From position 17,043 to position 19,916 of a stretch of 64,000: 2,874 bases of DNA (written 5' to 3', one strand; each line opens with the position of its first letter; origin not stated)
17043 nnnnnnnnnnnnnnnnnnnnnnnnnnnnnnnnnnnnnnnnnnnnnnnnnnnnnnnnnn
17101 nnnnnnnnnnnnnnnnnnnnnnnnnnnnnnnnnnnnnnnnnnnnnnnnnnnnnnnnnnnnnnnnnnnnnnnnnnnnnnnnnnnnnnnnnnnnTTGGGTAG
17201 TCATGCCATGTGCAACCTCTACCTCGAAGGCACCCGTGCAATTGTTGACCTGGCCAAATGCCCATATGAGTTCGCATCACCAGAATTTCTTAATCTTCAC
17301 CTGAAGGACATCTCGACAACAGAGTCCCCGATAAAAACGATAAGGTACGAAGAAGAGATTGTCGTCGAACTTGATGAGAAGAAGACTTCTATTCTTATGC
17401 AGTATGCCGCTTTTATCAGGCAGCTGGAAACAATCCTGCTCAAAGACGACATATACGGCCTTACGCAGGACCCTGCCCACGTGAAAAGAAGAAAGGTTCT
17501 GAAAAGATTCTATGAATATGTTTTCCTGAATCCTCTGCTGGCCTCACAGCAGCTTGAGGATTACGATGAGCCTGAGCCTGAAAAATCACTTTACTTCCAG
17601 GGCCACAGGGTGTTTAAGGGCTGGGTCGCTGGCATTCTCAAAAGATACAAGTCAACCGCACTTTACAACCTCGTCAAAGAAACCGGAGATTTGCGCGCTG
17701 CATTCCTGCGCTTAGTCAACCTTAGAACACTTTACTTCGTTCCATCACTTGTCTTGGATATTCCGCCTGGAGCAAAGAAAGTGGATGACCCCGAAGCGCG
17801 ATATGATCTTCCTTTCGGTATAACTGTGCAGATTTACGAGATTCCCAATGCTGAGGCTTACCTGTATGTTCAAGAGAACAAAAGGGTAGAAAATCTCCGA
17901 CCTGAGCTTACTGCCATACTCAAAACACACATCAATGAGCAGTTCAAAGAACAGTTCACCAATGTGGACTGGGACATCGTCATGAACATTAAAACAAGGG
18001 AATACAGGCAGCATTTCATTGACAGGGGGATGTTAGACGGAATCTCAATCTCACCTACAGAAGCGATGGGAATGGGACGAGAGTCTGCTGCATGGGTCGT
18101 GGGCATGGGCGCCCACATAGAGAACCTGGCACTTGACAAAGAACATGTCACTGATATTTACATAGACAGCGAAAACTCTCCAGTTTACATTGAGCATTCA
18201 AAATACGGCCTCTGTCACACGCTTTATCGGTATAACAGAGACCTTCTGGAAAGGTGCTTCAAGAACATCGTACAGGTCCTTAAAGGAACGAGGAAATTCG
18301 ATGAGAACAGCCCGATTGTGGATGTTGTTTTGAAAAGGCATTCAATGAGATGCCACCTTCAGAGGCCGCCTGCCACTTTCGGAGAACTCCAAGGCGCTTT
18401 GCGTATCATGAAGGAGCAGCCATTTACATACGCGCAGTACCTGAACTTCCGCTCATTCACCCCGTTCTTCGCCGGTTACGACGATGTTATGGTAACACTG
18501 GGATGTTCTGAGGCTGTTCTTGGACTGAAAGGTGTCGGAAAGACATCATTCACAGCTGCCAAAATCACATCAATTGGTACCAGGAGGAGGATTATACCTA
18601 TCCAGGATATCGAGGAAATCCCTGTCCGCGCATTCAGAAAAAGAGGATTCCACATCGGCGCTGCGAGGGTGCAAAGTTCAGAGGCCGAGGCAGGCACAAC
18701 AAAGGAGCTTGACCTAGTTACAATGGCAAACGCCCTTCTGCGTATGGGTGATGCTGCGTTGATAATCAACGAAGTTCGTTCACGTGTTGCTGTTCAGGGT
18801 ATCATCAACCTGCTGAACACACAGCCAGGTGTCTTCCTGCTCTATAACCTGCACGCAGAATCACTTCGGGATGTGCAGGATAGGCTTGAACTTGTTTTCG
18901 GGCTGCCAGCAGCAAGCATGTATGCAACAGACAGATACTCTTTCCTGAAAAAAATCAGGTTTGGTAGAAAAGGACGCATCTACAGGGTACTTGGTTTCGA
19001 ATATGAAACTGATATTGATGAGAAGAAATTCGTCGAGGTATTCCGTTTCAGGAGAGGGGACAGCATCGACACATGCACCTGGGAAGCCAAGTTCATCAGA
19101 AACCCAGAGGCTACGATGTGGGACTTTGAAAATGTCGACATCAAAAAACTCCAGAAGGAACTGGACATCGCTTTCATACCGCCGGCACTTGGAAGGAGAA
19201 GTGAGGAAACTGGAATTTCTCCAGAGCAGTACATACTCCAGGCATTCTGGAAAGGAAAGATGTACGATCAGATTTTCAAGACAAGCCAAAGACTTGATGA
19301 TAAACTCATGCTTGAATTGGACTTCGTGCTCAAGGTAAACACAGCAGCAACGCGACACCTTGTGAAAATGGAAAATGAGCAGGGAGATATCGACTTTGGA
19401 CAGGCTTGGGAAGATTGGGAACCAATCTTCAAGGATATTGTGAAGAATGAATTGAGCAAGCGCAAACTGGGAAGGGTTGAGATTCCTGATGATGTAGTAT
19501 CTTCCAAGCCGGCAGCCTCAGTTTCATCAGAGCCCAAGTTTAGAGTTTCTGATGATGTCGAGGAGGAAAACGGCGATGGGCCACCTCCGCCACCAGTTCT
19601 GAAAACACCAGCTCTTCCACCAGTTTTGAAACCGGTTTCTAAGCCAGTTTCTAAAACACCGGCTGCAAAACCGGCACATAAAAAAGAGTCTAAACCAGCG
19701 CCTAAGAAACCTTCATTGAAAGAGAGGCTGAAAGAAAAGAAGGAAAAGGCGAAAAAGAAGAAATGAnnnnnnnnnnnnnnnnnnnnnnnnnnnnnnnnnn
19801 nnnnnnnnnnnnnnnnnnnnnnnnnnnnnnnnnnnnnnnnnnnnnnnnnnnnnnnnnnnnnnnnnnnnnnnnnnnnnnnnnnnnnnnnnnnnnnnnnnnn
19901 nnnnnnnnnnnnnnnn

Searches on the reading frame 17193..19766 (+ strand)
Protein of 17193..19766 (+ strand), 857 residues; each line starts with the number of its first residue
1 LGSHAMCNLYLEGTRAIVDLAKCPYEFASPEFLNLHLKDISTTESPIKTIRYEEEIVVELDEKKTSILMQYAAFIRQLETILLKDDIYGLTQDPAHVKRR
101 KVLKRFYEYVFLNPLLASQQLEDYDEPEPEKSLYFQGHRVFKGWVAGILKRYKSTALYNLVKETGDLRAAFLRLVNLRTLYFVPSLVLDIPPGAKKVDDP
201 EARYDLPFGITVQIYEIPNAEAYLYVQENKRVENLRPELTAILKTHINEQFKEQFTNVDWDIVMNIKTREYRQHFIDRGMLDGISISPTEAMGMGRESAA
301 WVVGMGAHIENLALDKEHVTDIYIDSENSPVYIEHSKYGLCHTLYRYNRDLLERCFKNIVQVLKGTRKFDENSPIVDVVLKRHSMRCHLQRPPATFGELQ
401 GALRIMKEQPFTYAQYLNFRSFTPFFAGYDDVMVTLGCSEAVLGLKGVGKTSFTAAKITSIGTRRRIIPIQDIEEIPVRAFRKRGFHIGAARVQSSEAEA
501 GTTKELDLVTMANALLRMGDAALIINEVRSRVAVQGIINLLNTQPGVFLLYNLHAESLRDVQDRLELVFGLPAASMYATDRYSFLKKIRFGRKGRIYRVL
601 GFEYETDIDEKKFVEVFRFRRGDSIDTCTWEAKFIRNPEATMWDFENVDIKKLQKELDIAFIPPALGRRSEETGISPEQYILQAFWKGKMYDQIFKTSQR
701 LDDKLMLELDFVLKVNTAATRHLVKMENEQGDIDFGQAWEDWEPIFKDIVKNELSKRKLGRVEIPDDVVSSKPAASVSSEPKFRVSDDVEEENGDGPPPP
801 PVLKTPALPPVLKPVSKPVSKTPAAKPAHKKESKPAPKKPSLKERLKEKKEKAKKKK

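Call 7: search_protein_families(library=pfam, proteins=[window:17193-19766:+], max_evalue=0.001)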
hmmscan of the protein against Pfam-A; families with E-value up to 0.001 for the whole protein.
window:17193-19766:+ (857 aa): 0 families

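Call 68: search_solved_structures(query=window:17193-19766:+, max_evalue=1)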
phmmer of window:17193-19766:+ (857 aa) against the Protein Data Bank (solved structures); distinct sequences matched with E-value up to 1: 6.
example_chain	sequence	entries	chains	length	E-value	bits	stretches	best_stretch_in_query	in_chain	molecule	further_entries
8rkd_E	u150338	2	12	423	5.2e-11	44.3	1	281-569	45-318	Pilus assembly ATPase CpaF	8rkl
8rjf_A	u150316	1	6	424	5.2e-11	44.3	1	281-569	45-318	Pilus assembly ATPase CpaF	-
9e24_A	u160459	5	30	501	1e-10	43.3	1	281-569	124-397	CpaF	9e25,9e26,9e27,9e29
2oap_1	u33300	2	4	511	2e-05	25.8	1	314-566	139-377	Type II secretion system protein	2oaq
4ii7_A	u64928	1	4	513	0.00018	22.6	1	318-609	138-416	FlaI ATPase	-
4ihq_A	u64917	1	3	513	0.0012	19.9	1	318-609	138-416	FlaI ATPase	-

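Call 69: search_protein_families(library=pfam, proteins=[window:17193-19766:+], max_evalue=1)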
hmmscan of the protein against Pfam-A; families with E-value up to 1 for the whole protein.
window:17193-19766:+ (857 aa): 1 family
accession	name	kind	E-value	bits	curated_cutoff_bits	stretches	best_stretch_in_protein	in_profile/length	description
PF17841.6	Bep_C_terminal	-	0.049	14.4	29.5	0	90-120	2-32/97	BID domain of Bartonella effector protein (Bep)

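Call 70: find_related_loci(query=window:17193-19766:+, collection=metagenome_contigs, flank=10000)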
Query window:17193-19766:+ (857 aa) in metagenome_contigs; peptide patterns used: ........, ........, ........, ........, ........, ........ (x = any residue, [..] = any of these).
107 stretches matched a pattern; 62 encode a relative of the query (tblastn E <= 1e-3); 62 distinct loci.
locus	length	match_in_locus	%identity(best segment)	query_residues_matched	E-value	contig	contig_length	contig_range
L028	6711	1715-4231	83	1-844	0e+0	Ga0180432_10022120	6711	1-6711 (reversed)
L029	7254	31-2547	83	1-844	0e+0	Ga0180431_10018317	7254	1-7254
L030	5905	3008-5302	87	3-767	0e+0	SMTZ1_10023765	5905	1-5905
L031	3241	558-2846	83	5-767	0e+0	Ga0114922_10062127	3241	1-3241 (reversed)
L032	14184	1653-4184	75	1-848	0e+0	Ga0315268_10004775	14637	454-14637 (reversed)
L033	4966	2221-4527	80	5-773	0e+0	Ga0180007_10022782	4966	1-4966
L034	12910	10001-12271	81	3-759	0e+0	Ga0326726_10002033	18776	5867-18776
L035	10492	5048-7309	81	6-759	0e+0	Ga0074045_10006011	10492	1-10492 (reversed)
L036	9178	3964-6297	79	3-778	0e+0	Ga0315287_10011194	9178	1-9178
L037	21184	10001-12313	77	5-775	0e+0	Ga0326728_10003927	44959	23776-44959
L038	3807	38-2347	76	5-774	0e+0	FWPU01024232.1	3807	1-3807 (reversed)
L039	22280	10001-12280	76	6-765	0e+0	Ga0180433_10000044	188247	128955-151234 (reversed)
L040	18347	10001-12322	74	6-782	0e+0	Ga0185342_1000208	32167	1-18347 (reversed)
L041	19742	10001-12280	75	6-765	0e+0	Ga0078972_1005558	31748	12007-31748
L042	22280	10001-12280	75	6-765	0e+0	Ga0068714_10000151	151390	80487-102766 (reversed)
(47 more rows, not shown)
